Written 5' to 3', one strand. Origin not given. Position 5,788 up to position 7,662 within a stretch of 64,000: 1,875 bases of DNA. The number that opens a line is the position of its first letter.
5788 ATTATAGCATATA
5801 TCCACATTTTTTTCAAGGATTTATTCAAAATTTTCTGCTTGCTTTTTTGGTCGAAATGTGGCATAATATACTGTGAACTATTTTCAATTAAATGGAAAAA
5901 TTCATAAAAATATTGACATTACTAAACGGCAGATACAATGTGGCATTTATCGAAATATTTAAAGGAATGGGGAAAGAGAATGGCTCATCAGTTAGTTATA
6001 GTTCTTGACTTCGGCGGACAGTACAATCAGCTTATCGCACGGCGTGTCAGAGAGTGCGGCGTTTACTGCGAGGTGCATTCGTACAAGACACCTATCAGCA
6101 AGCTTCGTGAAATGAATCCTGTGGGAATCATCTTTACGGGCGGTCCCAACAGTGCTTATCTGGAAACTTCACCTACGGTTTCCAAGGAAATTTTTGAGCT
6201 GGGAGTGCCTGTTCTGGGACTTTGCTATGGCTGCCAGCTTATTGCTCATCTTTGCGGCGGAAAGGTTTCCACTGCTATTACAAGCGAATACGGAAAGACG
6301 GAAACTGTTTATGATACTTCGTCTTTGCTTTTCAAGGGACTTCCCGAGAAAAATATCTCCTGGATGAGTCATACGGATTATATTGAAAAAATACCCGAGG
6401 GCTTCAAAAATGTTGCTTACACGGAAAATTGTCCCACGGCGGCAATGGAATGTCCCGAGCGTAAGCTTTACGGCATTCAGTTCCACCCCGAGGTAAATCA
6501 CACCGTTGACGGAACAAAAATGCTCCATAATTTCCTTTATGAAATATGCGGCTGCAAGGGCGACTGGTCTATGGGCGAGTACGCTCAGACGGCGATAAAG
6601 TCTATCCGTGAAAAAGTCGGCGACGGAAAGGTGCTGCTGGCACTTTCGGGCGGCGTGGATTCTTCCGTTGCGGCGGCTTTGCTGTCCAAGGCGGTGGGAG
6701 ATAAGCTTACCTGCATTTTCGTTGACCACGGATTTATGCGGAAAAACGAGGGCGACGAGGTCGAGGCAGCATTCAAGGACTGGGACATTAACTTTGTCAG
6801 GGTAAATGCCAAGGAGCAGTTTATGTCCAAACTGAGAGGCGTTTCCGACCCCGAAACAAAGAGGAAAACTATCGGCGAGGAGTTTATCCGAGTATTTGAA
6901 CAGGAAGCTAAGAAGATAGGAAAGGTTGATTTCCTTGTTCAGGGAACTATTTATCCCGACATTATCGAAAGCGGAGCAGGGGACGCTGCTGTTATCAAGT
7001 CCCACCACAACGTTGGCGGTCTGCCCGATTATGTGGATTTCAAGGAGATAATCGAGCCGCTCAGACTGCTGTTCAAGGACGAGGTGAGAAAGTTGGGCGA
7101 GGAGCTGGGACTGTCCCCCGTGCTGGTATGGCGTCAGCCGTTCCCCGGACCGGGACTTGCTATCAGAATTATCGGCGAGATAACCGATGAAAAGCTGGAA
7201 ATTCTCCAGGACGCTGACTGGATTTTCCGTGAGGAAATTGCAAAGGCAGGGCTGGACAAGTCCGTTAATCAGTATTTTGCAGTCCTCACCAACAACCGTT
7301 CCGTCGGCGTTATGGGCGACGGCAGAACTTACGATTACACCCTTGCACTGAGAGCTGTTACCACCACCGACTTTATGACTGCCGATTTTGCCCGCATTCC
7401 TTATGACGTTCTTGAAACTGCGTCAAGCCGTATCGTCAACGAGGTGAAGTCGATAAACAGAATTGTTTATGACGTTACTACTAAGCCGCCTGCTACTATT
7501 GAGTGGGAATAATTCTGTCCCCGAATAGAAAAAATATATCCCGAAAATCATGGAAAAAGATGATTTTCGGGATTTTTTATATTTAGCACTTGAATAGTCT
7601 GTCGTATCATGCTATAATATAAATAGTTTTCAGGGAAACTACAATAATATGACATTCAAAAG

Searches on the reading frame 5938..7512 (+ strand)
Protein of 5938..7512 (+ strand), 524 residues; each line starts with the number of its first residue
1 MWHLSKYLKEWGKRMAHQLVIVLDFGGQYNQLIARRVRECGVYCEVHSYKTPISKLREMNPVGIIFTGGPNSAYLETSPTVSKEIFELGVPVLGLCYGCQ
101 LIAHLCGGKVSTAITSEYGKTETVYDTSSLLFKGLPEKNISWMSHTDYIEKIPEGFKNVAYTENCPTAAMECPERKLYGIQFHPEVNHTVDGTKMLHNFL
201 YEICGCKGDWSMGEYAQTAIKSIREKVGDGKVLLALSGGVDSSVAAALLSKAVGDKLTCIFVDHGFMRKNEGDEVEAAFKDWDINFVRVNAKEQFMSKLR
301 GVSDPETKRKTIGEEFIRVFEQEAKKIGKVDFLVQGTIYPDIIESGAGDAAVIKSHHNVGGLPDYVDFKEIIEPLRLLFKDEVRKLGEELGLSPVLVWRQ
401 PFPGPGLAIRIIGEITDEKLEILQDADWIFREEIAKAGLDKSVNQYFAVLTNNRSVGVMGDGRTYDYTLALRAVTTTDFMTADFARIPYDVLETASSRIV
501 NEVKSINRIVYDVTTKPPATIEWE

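Call 9: search_protein_families(library=pfam, proteins=[window:5938-7512:+], max_evalue=0.01)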
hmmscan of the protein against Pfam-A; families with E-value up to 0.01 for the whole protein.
window:5938-7512:+ (524 aa): 10 families
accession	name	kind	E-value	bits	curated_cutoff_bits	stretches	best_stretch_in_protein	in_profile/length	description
PF00117.34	GATase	-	3.2e-44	151.3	22.8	1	22-202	2-189/190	Glutamine amidotransferase class-I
PF00958.27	GMP_synt_C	-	3.4e-43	146.1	27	1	432-523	1-92/92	GMP synthase C terminal domain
PF07722.19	Peptidase_C26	-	3.5e-08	33.9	20.5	1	80-185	96-219/219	Peptidase C26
PF02540.23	NAD_synthase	-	4.9e-08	32.8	21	1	219-294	8-84/242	NAD synthase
PF03054.22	tRNA_Me_trans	-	7.9e-06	26.1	20.6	1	231-274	2-44/202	tRNA methyl transferase HUP domain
PF00764.25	Arginosuc_synth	-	4e-05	24.2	27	1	231-297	1-67/162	Arginosuccinate synthase N-terminal HUP domain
PF00733.27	Asn_synthase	-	0.0016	18.6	21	1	227-277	15-62/354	Asparagine synthase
PF01171.26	ATP_bind_3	-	0.0022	18.2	27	1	231-276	1-51/182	PP-loop family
PF06508.19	QueC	-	0.0023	17.9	22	0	232-292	2-61/210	Queuosine biosynthesis protein QueC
PF02568.20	ThiI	-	0.006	16.6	20.5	0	229-281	3-55/197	Thiamine biosynthesis protein (ThiI)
